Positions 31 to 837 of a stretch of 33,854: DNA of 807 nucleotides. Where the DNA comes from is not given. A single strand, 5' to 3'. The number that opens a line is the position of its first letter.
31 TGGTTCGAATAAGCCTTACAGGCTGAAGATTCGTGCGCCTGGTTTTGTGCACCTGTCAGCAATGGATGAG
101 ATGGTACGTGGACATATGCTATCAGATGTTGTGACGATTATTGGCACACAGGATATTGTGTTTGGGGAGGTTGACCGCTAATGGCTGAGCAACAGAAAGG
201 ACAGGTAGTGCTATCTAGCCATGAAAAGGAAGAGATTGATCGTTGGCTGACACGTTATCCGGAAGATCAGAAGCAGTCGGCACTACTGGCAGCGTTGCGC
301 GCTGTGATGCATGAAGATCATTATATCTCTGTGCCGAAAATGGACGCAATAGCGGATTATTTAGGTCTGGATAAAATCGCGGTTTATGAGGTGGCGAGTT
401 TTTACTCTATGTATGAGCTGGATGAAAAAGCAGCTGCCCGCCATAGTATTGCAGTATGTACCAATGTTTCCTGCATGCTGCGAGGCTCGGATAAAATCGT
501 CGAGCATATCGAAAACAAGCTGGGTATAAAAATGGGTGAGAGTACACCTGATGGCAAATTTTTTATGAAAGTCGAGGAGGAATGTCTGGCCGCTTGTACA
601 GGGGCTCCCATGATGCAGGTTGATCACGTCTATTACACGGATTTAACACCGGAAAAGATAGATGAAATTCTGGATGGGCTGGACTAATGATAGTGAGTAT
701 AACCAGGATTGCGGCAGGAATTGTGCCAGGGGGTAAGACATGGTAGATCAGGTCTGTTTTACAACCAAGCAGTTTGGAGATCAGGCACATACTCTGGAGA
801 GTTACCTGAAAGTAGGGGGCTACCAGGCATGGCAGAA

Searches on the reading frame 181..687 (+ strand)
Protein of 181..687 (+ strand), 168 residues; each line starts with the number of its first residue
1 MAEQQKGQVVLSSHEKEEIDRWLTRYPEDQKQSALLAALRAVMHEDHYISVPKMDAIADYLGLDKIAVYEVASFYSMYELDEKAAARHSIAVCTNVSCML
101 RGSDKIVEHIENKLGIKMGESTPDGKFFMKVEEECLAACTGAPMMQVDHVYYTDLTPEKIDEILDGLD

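Call 58: find_encoding_contigs(protein=window:181-687:+, flank=10000, max_places=3)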
Protein window:181-687:+ (168 aa): 3 contigs read that carry it; 3 places shown.
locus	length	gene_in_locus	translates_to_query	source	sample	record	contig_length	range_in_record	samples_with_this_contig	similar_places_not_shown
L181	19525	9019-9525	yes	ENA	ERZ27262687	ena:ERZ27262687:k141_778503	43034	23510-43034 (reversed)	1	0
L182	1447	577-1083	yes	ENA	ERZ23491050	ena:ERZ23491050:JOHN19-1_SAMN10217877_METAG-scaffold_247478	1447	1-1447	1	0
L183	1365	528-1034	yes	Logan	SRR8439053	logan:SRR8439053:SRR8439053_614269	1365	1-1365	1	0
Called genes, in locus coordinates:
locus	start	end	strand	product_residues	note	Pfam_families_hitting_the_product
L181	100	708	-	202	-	-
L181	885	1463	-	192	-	-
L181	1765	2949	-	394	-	PF00155:Aminotran_1_2, PF01041:DegT_DnrJ_EryC1 (weak)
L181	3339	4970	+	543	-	PF00664:ABC_membrane (weak), PF00005:ABC_tran, PF02463:SMC_N (faint), PF13304:AAA_21 (weak)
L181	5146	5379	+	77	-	-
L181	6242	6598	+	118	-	PF00507:Oxidored_q4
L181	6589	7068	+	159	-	PF01058:Oxidored_q6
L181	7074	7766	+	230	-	PF00329:Complex1_30kDa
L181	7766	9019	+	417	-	PF00346:Complex1_49kDa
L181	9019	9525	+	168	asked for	PF01257:2Fe-2S_thioredx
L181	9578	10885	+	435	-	PF01512:Complex1_51K, PF10531:SLBB, PF22461:SLBB_2, PF10589:NADH_4Fe-4S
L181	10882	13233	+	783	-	PF00111:Fer2 (weak), PF13510:Fer2_4, PF10588:NADH-G_4Fe-4S_3, PF22117:Fer4_Nqo3, PF22151:Fer4_NDSU1, PF00384:Molybdopterin, PF01568:Molydop_binding (weak)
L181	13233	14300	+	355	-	PF00146:NADHdh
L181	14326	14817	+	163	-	PF13534:Fer4_17 (faint), PF14697:Fer4_21 (faint), PF12797:Fer4_2 (faint), PF12800:Fer4_4 (faint), PF13187:Fer4_9, PF13237:Fer4_10 (weak), PF12838:Fer4_7, PF00037:Fer4, +3 more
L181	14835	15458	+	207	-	PF00499:Oxidored_q3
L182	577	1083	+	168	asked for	PF01257:2Fe-2S_thioredx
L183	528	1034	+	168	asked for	PF01257:2Fe-2S_thioredx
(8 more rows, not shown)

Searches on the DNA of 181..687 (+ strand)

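Call 59: search_with_rna_model(model_id=R2, sources=[L181, L001], max_evalue=10, filters=off)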
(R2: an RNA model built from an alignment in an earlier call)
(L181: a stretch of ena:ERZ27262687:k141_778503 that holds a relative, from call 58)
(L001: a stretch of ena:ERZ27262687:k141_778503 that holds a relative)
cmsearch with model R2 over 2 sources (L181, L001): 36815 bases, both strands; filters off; matches with E-value up to 10: 3.
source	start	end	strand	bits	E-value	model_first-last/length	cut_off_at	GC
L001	11910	11953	+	13.4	0.32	1-72/72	no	0.48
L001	6204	6225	+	8.6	5.7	1-72/72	no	0.41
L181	8426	8459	-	8.2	7.1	1-72/72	no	0.41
